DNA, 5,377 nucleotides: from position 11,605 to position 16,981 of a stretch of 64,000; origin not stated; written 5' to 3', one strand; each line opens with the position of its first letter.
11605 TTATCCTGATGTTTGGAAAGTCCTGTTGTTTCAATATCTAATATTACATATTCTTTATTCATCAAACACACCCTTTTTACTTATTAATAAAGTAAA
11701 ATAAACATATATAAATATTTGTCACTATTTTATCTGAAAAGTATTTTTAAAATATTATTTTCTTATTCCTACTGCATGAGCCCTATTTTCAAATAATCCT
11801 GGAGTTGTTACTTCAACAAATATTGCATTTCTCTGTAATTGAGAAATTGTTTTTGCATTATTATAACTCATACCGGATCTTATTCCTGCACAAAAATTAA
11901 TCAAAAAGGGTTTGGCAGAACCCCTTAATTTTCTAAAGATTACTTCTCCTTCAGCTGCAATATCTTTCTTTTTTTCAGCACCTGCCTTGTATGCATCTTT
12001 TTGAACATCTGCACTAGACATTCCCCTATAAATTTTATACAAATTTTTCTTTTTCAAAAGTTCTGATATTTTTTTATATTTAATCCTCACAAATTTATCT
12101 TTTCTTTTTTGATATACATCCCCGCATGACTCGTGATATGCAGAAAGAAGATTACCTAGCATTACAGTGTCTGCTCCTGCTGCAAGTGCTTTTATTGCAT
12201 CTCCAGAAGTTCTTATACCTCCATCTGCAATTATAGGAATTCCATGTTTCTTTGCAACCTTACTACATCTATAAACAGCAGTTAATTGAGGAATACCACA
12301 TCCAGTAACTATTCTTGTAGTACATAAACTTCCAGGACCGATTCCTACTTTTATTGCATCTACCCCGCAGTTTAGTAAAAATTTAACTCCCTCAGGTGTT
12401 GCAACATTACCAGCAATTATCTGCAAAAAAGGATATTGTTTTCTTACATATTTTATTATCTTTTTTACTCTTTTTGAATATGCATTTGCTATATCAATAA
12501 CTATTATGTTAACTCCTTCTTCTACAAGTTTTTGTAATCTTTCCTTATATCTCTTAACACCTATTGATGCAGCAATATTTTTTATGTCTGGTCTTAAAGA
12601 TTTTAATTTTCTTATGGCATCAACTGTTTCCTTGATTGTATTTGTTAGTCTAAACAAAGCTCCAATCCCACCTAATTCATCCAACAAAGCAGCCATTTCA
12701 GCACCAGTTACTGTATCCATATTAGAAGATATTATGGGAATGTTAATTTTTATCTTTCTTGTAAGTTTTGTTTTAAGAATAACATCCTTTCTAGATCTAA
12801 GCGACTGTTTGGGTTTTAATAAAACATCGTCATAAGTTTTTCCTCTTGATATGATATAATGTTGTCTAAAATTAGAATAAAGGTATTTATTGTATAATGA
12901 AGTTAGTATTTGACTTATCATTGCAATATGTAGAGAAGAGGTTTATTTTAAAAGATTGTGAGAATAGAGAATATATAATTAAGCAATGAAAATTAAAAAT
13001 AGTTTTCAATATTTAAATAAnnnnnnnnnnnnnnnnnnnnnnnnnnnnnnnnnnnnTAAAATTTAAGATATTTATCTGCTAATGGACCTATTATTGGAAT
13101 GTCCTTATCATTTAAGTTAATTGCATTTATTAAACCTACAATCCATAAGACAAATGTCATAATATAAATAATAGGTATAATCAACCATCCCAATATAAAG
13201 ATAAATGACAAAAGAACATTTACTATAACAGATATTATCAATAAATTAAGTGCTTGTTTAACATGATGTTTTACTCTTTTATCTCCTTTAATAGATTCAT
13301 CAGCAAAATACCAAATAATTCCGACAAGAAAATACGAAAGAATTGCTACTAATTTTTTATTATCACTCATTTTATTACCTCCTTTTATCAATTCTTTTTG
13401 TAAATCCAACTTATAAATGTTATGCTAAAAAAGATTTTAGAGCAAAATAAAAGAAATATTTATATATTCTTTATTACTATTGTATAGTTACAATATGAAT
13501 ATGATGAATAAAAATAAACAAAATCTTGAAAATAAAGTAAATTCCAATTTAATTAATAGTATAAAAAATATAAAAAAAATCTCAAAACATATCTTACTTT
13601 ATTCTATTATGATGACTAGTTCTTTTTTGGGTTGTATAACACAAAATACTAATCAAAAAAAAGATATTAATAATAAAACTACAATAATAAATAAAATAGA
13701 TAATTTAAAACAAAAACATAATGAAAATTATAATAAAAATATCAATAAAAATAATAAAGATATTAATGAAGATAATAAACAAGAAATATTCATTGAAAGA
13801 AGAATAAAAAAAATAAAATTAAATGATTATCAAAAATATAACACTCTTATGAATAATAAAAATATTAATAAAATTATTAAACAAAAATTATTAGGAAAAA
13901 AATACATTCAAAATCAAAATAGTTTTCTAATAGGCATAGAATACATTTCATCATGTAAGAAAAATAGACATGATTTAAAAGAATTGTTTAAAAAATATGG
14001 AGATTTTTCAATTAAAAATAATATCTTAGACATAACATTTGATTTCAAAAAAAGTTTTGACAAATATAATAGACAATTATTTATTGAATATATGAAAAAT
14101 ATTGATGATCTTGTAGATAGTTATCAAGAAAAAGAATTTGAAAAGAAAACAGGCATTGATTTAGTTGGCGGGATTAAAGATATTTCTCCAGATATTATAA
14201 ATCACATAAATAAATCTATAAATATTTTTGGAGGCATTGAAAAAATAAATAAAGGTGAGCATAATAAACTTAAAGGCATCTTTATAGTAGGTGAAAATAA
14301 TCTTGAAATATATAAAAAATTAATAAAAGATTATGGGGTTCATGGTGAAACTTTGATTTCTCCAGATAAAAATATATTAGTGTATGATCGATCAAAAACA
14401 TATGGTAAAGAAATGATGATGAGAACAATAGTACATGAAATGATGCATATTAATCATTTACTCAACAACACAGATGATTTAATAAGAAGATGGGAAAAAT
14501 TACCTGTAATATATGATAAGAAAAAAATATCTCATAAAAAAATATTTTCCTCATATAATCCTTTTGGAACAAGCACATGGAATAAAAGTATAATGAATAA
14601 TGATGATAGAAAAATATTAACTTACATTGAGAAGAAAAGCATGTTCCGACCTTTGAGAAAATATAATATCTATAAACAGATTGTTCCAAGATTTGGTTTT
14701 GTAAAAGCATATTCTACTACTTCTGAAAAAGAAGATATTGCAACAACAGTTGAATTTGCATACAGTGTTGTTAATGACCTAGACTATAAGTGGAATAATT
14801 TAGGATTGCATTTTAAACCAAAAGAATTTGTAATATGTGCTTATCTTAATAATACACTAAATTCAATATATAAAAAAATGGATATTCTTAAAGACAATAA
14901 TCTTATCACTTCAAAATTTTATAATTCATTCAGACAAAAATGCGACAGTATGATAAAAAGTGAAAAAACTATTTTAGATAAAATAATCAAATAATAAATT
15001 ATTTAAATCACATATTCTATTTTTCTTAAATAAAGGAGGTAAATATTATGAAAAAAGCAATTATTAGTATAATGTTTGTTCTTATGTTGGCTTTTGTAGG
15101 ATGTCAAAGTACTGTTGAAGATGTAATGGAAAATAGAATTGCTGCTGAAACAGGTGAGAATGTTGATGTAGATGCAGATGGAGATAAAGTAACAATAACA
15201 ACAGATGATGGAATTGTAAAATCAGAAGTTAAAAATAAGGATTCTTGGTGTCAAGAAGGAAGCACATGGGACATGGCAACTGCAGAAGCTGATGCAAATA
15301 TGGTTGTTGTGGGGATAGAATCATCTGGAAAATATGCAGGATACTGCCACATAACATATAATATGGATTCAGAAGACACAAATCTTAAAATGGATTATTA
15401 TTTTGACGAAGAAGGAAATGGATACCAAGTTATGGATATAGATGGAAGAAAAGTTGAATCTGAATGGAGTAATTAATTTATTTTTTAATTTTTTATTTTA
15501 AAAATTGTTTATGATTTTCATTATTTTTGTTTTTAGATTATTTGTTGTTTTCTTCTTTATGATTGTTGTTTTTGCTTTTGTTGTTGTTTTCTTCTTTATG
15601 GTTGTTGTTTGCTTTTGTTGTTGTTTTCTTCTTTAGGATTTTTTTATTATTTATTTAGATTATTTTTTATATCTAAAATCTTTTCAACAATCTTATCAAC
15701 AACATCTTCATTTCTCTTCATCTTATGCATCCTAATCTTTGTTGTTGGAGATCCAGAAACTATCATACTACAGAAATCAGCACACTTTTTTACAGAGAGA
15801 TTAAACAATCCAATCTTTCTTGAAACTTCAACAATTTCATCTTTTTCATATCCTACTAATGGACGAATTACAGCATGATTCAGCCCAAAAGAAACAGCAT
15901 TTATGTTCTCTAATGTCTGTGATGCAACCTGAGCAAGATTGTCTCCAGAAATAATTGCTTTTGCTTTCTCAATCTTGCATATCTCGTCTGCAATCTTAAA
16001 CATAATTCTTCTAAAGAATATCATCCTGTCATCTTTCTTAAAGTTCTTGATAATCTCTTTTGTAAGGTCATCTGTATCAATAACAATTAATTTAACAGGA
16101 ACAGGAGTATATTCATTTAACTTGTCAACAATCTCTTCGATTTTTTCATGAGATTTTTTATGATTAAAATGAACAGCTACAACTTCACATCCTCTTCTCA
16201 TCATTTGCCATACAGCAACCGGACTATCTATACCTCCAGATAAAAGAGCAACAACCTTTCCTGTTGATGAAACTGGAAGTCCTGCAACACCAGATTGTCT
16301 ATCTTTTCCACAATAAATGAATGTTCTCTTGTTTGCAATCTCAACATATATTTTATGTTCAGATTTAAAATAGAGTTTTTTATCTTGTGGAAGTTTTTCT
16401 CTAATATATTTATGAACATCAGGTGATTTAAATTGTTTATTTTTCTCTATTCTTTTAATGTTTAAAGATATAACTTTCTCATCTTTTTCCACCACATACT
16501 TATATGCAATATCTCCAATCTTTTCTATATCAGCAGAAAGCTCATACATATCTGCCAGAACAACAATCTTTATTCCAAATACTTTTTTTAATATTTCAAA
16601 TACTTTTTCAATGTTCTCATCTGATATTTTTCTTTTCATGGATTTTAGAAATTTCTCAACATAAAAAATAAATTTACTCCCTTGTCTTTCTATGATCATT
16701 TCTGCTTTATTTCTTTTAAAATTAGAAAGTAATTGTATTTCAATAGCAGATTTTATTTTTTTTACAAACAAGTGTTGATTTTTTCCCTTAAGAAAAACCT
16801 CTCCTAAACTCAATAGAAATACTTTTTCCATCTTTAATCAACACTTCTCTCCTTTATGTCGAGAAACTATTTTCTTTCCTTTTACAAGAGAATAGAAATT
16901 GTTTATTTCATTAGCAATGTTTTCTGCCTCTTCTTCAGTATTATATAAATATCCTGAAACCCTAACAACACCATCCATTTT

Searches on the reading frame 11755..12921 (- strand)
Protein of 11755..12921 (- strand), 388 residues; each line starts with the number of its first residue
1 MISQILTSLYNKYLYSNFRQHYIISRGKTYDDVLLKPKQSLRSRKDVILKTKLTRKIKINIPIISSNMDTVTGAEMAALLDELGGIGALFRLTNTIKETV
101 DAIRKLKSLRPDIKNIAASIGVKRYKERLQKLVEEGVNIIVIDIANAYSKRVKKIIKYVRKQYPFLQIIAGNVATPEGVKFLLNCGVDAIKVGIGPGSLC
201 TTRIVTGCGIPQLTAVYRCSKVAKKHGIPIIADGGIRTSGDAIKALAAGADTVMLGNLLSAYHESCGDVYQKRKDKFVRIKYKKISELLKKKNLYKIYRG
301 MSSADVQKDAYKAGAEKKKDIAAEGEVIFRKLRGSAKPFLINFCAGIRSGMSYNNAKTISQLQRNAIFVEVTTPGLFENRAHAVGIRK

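Call 79: search_protein_families(library=pfam, proteins=[window:11755-12921:-], max_evalue=0.01)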
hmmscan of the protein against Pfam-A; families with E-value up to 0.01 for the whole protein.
window:11755-12921:- (388 aa): 12 families
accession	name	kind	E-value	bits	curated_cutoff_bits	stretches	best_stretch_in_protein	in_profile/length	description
PF00478.31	IMPDH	-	3.5e-102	342.4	25.6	1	28-382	2-345/345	IMP dehydrogenase / GMP reductase domain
PF03060.21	NMO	-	7.6e-11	42.4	28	1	51-274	2-240/331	Nitronate monooxygenase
PF01070.24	FMN_dh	-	9.4e-10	38.5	24.9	1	156-257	210-303/350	FMN-dependent dehydrogenase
PF01729.25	QRPTase_C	-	4.3e-07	30.3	23.1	1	96-194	63-156/169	Quinolinate phosphoribosyl transferase, C-terminal domain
PF00977.27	His_biosynth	-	1e-06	28.8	23.6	1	220-265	66-111/228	Histidine biosynthesis protein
PF01180.27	DHO_dh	-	1.8e-06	27.8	27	1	221-258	232-271/291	Dihydroorotate dehydrogenase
PF04131.20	NanE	-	1.1e-05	25.1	27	1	125-261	53-178/192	Putative N-acetylmannosamine-6-phosphate epimerase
PF01645.23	Glu_synthase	-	3.9e-05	23.4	20.4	1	200-257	244-305/369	Conserved region in glutamate synthase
PF04309.18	G3P_antiterm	-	0.00013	21.9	27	0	219-254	131-166/173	Glycerol-3-phosphate responsive antiterminator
PF05690.20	ThiG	-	0.00058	19.7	23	1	204-257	155-205/247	Thiazole biosynthesis protein ThiG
PF01207.24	Dus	-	0.00088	18.9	20.4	0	220-257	177-215/311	Dihydrouridine synthase (Dus)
PF01884.23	PcrB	-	0.0087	16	23.9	0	224-263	177-215/226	PcrB family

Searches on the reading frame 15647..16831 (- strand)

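Call 20: search_protein_families(library=pfam, proteins=[window:15647-16831:-], max_evalue=0.00001)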
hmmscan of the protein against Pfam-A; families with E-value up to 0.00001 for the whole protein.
window:15647-16831:- (394 aa): 3 families
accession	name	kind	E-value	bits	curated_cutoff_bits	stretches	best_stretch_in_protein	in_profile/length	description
PF02568.20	ThiI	-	2.3e-59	200.8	20.5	1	189-377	2-194/197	Thiamine biosynthesis protein (ThiI)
PF06508.19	QueC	-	9.6e-10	38.8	22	1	192-257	1-72/210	Queuosine biosynthesis protein QueC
PF01171.26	ATP_bind_3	-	2.7e-07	30.9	27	1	194-340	3-159/182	PP-loop family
